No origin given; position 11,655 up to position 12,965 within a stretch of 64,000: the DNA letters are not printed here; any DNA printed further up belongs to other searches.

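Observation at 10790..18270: Four-gene operon SIR2-like / orphan / RecQ-like helicase / RecD-like helicase-nuclease: a combination I cannot match to a named defence system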

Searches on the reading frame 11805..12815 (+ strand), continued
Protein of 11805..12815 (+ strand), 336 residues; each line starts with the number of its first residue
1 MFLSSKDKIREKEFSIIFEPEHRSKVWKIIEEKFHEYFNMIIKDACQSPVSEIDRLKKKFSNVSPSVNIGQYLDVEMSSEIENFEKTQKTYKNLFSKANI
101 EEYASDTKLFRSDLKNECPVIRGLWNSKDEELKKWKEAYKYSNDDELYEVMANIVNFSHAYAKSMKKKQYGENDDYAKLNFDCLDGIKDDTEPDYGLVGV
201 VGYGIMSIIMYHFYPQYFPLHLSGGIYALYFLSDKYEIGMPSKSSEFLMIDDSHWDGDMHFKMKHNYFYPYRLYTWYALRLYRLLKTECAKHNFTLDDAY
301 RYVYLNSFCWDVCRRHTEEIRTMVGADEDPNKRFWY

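Call 58: search_protein_families(library=padloc, proteins=[L015:586-2307:+, L014:5345-7069:+, L101:4144-4923:+, L101:4927-6111:+], max_evalue=0.001)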
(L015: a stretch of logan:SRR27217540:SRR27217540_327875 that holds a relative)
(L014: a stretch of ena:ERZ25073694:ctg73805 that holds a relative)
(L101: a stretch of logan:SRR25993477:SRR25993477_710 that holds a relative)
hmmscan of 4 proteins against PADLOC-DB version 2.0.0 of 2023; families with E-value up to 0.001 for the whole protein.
L015:586-2307:+ (573 aa): 13 families
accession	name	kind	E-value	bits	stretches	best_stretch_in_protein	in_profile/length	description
PDLC03813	RTasNERD-Hel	-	1.1e-52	177.8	1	1-527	1-509/519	DRT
PDLC01087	C3a187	-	1e-15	55.6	1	234-396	211-398/559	NERD+UvrD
PDLC03002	Helicase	-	5.8e-07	26.1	0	283-363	292-371/707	-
PDLC02372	Nhi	-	1e-06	25.7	1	219-369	183-308/470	-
PDLC04173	GajB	-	3.1e-06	24.4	0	481-532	420-465/471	-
PDLC00132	GajB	-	4.8e-06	23.5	0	216-271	1-56/625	UrvD helicase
PDLC02350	AbiO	-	7.6e-06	22.9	1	219-368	179-304/468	AbiO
PDLC00104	GajB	-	2.1e-05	21.5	1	228-272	10-58/574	UrvD helicase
PDLC00112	GajB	-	9e-05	19.3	0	217-293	5-85/581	UrvD helicase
PDLC00148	GajB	-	0.00051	17.1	0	511-532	335-354/369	UrvD helicase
PDLC00117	GajB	-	0.00055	16.5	0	459-531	496-576/604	UrvD helicase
PDLC00122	GajB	-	0.00076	16.5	0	476-525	420-468/502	UrvD helicase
PDLC00136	GajB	-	0.00081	16.4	0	453-526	461-544/570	UrvD helicase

L014:5345-7069:+ (574 aa): 10 families
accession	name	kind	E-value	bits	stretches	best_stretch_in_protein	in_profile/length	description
PDLC03813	RTasNERD-Hel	-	9.6e-50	168.1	1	1-530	1-512/519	DRT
PDLC01087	C3a187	-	1.1e-18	65.5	1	210-535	196-548/559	NERD+UvrD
PDLC02372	Nhi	-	1.4e-07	28.5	1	221-367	185-306/470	-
PDLC02350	AbiO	-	2e-06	24.8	1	219-365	179-301/468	AbiO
PDLC04173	GajB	-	4.3e-06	23.9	0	487-533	426-466/471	-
PDLC00122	GajB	-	4.2e-05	20.6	0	479-530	423-473/502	UrvD helicase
PDLC00104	GajB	-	7.3e-05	19.7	1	228-272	10-58/574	UrvD helicase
PDLC03002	Helicase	-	7.8e-05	19.1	0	282-361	291-369/707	-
PDLC00132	GajB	-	0.00066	16.4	0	217-261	2-44/625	UrvD helicase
PDLC04140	mad8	-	0.00073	17.1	0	230-269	24-63/314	mads_8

L101:4144-4923:+ (259 aa): 0 families

L101:4927-6111:+ (394 aa): 0 families

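Call 67: search_solved_structures(query=A1, max_evalue=1)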
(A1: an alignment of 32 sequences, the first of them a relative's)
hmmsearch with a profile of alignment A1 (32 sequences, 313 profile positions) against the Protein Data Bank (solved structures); distinct sequences matched with E-value up to 1: 2.
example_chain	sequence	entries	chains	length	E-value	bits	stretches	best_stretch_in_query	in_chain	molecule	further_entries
9k22_A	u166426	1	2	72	0.45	13.1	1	105-136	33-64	Protein CBFA2T2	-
6aq3_A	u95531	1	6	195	0.62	12.6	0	69-118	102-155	trafficking protein particle complex subunit 3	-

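Call 71: search_protein_families(library=phrogs, proteins=[window:11805-12815:+, L006:10001-10984:+, L006:8971-9942:+, L008:6491-8014:+], max_evalue=0.001)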
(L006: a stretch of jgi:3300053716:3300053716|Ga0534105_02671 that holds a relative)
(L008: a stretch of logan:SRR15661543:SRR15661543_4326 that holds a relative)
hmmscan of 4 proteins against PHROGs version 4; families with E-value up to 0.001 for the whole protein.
window:11805-12815:+ (336 aa): 0 families

L006:10001-10984:+ (327 aa): 1 family
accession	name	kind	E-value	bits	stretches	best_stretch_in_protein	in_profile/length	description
phrog_18835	-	unknown function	0.00032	22.1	0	17-82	14-78/91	-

L006:8971-9942:+ (323 aa): 0 families

L008:6491-8014:+ (507 aa): 0 families

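Call 76: search_protein_representatives(alignment_id=A1)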
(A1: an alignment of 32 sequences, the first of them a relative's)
Query: 32 sequences, 313 profile positions. Proteins with E-value up to 0.001 (for the whole library): 274; up to 1e-10: 221; up to 1e-30: 138. The best 150 are listed.
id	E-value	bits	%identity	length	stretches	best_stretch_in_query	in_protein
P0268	8.3e-114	396.6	-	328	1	4-310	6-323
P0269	3.3e-107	374.9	-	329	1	3-310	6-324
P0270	3.5e-106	371.6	-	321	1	1-308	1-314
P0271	7.6e-104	363.9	-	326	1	7-311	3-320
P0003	1.1e-103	363.3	-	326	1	3-309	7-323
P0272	3.9e-103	361.5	-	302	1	1-311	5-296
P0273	1.2e-102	359.9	-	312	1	1-309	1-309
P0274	1.3e-102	359.8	-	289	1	1-310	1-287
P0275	1.5e-102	359.6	-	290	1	2-311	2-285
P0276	3.7e-101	355.1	-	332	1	6-307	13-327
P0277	7.8e-100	350.7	-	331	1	8-310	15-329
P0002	3.8e-99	348.4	-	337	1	3-312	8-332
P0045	5.5e-99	347.9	-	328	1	1-311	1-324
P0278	2.4e-97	342.5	-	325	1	4-310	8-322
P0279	2.0e-96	339.5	-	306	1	7-305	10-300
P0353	8.9e-48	179.7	-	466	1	16-304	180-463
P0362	1.1e-40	156.4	-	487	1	19-302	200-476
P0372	3.7e-38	148.1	-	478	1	14-306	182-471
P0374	8.2e-38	146.9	-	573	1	6-308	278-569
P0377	1.3e-36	143.0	-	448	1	16-304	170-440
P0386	4.3e-34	134.7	-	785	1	61-305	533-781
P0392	1.8e-32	129.4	-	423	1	69-305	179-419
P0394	3.4e-32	128.5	-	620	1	19-303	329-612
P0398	1.8e-31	126.1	-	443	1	48-298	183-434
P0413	1.7e-27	113.1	-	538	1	49-299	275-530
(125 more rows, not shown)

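Call 77: search_protein_families(library=pfam, proteins=[P0353, P0362, P0372, P0374, P0377, P0386, P0392, P0394, P0413, P0398], max_evalue=0.01)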
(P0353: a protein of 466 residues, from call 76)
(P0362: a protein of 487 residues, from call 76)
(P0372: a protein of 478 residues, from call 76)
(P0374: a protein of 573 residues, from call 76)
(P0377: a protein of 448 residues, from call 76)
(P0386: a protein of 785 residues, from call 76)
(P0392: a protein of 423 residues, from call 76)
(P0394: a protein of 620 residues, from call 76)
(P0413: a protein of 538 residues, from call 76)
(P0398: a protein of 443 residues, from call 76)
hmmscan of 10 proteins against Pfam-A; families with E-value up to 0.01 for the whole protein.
P0353 (466 aa): 2 families
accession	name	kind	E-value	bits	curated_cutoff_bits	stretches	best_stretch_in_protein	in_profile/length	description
PF13676.11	TIR_2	-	1.1e-17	65.1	28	1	15-155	1-122/122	TIR domain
PF08357.16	SEFIR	-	3.6e-12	47.2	23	1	14-93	2-88/150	SEFIR domain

P0362 (487 aa): 1 family
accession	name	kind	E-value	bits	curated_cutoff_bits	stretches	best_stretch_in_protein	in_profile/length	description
PF04011.17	LemA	-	0.0055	17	26.2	0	241-288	81-127/149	LemA family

P0372 (478 aa): 2 families
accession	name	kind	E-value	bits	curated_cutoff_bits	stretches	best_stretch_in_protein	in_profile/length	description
PF13676.11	TIR_2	-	4e-16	60.1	28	1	8-143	1-122/122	TIR domain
PF08357.16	SEFIR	-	1.5e-10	42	23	1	7-121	2-106/150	SEFIR domain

P0374 (573 aa): 1 family
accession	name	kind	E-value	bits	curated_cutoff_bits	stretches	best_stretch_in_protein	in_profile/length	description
PF00656.27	Peptidase_C14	-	1.2e-17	64.8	21.4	1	13-238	3-223/233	Caspase domain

P0377 (448 aa): 2 families
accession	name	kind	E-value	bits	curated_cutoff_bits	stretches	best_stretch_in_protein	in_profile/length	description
PF13676.11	TIR_2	-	9.5e-15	55.6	28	1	9-144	1-122/122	TIR domain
PF08357.16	SEFIR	-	6.9e-11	43.1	23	1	8-123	2-96/150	SEFIR domain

P0386 (785 aa): 1 family
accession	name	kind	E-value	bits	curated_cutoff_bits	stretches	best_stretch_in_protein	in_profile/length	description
PF00656.27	Peptidase_C14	-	8.4e-10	39.2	21.4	1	12-211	2-193/233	Caspase domain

P0392 (423 aa): 1 family
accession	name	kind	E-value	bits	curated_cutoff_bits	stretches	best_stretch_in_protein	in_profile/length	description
PF19964.5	EAD11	-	1.1e-09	38.6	26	1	28-99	2-76/80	Effector-associated domain 11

P0394 (620 aa): 1 family
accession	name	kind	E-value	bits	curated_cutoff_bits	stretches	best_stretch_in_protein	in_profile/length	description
PF13289.12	SIR2_2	-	1.4e-27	96.9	24.5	1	116-251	2-141/141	SIR2-like domain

P0413 (538 aa): 1 family
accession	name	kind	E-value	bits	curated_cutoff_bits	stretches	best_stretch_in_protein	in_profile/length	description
PF00656.27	Peptidase_C14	-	1.6e-20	74.3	21.4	1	11-222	4-222/233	Caspase domain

P0398 (443 aa): 2 families
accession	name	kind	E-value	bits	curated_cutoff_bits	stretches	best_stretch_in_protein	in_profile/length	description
PF13676.11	TIR_2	-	2.7e-13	50.9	28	1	4-137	1-122/122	TIR domain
PF08357.16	SEFIR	-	3.2e-09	37.7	23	1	3-80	2-88/150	SEFIR domain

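Call 80: search_dna_similar(query=P0394, collection=plasmids, mode=protein, max_evalue=0.001, max_rows=15)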
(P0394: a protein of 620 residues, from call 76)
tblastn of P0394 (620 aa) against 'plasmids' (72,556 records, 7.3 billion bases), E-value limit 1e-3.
Records with a match: 236; places in all: 246; records where one place covers at least 80% of the query: 0.
Best place of each record, by identity: <60% 236.
By first word of the organism name: Bacillus 67; Escherichia 55; Lactiplantibacillus 22; Enterococcus 18; Rhizobium 17; Zymomonas 9; Sinorhizobium 5; Vibrio 4; Salmonella 4; Paenibacillus 4; and 24 more.
By predicted mobility (MOB-suite, as given by PLSDB): non-mobilizable 135; conjugative 51; mobilizable 50.
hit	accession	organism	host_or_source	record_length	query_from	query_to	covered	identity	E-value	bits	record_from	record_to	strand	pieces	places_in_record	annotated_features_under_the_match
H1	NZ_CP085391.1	Cytobacillus firmus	single cell,soil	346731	1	273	44%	47.4%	2e-68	249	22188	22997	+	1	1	SIR2 family protein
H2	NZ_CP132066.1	Bacillus mycoides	whole organism,soil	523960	2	271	44%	39.6%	3e-51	198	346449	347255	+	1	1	tetratricopeptide repeat protein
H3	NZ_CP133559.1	Bacillus wiedmannii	Thaumetopoea processionea,liquid culture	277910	5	274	44%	37.9%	4e-55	210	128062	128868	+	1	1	tetratricopeptide repeat protein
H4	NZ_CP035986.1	Bacillus mycoides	cell culture,soil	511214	5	285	45%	35.7%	5e-49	192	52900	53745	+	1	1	ABC-three component system protein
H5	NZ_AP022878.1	Bacillus cereus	-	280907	17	233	35%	37.8%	2e-30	135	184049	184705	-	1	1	SIR2 family protein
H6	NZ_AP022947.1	Bacillus cereus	-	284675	17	233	35%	37.8%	2e-30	135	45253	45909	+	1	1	SIR2 family protein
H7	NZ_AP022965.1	Bacillus cereus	-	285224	17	233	35%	37.8%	2e-30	135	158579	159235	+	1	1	SIR2 family protein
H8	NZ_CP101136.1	Bacillus paranthracis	single cell,soil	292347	17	233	35%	37.8%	2e-30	135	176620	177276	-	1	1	SIR2 family protein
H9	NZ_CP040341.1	Bacillus cereus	Apostichopus japonicus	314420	17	233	35%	37.8%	2e-30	135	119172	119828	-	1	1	SIR2 family protein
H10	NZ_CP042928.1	Bacillus cereus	ocean sediment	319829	17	233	35%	37.8%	2e-30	135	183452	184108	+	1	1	SIR2 family protein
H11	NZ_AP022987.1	Bacillus cereus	-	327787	17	233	35%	37.8%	2e-30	135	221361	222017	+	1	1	SIR2 family protein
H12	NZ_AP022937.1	Bacillus cereus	-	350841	17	233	35%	37.8%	2e-30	135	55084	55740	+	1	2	SIR2 family protein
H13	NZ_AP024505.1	Bacillus cereus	-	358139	17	233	35%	37.8%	2e-30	135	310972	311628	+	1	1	SIR2 family protein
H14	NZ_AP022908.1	Bacillus cereus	-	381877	17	233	35%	37.8%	2e-30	135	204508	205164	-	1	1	SIR2 family protein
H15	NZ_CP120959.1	Bacillus cereus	Moschus berezovskii,liver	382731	17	233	35%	37.8%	2e-30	135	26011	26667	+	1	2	SIR2 family protein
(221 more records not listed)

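Call 81: search_dna_similar(query=P0353, collection=plasmids, mode=protein, max_evalue=0.001, max_rows=15)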
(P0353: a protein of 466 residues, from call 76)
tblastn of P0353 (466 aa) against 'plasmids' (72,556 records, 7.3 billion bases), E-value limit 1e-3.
Records with a match: 168; places in all: 170; records where one place covers at least 80% of the query: 0.
Best place of each record, by identity: <60% 168.
By first word of the organism name: Escherichia 59; Enterococcus 50; Bacillus 16; Deinococcus 4; Sinorhizobium 4; Clostridium 3; Mammaliicoccus 3; Prescottella 3; Streptomyces 2; Acinetobacter 2; and 19 more.
By predicted mobility (MOB-suite, as given by PLSDB): conjugative 91; non-mobilizable 46; mobilizable 31.
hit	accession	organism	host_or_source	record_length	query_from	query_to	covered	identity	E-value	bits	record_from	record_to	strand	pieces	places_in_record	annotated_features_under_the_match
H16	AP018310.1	Aulosira laxa NIES-50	-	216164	210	458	53%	27.2%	2e-20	102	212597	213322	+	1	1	hypothetical protein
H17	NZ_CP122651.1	Escherichia coli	Sus scrofa,feces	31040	15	163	32%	38.7%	1e-19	100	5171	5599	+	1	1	toll/interleukin-1 receptor domain-containing protein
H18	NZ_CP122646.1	Escherichia coli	Sus scrofa,feces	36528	15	163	32%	38.7%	1e-19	100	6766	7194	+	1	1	toll/interleukin-1 receptor domain-containing protein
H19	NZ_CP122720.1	Escherichia coli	Sus scrofa,feces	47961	15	163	32%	38.7%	1e-19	100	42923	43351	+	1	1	toll/interleukin-1 receptor domain-containing protein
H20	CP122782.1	Escherichia coli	Sus scrofa,feces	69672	15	163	32%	38.7%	1e-19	100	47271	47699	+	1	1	toll/interleukin-1 receptor domain-containing protein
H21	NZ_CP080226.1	Escherichia coli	Sus scrofa domesticus,clinical sample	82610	15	163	32%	38.7%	1e-19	100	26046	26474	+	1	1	toll/interleukin-1 receptor domain-containing protein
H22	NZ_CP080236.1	Escherichia coli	Sus scrofa scrofa,wild boar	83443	15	163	32%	38.7%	1e-19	100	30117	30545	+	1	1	toll/interleukin-1 receptor domain-containing protein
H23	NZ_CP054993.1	Shigella flexneri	Shatin WWTPs_87 WWTPs influent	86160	15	163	32%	38.7%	1e-19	100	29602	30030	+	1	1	toll/interleukin-1 receptor domain-containing protein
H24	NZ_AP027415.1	Escherichia coli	Sus scrofa,cell culture,feces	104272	15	163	32%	38.7%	1e-19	100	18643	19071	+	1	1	toll/interleukin-1 receptor domain-containing protein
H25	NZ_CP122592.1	Escherichia coli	Sus scrofa,feces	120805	15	163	32%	38.7%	2e-19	99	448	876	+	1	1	toll/interleukin-1 receptor domain-containing protein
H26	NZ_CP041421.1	Escherichia coli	goat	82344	15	163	32%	38.7%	2e-19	99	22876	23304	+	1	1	toll/interleukin-1 receptor domain-containing protein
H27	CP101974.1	Escherichia coli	Microbe organism,goat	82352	15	163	32%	38.7%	2e-19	99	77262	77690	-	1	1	toll/interleukin-1 receptor domain-containing protein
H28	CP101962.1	Escherichia coli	Microbe organism,goat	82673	15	163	32%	38.7%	2e-19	99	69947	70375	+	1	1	toll/interleukin-1 receptor domain-containing protein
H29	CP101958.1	Escherichia coli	Microbe organism,goat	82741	15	163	32%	38.7%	2e-19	99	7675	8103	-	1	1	toll/interleukin-1 receptor domain-containing protein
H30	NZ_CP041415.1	Escherichia coli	goat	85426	15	163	32%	38.7%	2e-19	99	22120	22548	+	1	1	toll/interleukin-1 receptor domain-containing protein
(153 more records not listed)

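Call 82: get_annotated_region(hit=H16, flank=7000)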
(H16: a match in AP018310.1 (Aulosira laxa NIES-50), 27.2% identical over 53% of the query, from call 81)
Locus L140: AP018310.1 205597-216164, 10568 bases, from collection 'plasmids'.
description: Aulosira laxa NIES-50 plasmid plasmid3 DNA, complete genome
organism: Aulosira laxa NIES-50 (NCBI taxid 1541988)
taxonomy: Bacteria; Cyanobacteriota; Cyanophyceae; Nostocales; Fortieaceae; Aulosira; Aulosira laxa; Aulosira laxa NIES-50
host: -; source: -; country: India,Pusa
typing (MOB-suite, as given by PLSDB): conjugative; replicon rep_cluster_1671; relaxase MOBP; mating-pair formation MPF_T
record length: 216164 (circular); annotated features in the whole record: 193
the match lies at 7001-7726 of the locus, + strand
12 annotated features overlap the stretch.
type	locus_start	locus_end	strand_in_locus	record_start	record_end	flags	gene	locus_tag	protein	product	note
CDS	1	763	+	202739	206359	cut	-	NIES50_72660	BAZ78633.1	hypothetical protein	-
CDS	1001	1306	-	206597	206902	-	-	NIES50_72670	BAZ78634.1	hypothetical protein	-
CDS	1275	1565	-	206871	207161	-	-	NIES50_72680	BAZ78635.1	hypothetical protein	-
CDS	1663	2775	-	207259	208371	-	-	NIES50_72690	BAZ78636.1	hypothetical protein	-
CDS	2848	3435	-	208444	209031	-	-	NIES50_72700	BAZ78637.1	hypothetical protein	-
CDS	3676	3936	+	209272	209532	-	-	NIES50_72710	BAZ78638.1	hypothetical protein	-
CDS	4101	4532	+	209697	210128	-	-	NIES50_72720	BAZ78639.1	transposase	-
CDS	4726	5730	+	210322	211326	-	-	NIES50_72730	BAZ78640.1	IS891/IS1136/IS1341 transposase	-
CDS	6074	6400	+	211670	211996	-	-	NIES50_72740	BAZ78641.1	hypothetical protein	-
CDS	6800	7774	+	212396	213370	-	-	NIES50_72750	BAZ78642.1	hypothetical protein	-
CDS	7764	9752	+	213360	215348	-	-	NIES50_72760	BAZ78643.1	ATP-dependent DNA helicase RecQ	-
CDS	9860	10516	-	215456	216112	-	-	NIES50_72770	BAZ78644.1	DEAD/DEAH box helicase-like protein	-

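Call 84: find_related_loci(query=A5, collection=viral_contigs, flank=8000)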
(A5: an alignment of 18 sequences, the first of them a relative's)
Query A5 (448 aa) in viral_contigs; peptide patterns used: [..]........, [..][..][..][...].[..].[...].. (x = any residue, [..] = any of these).
39 stretches matched a pattern; 1 encode a relative of the query (tblastn E <= 1e-3); 1 distinct loci.
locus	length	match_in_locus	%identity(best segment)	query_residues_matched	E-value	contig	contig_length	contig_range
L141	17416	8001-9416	42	1-442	2e-112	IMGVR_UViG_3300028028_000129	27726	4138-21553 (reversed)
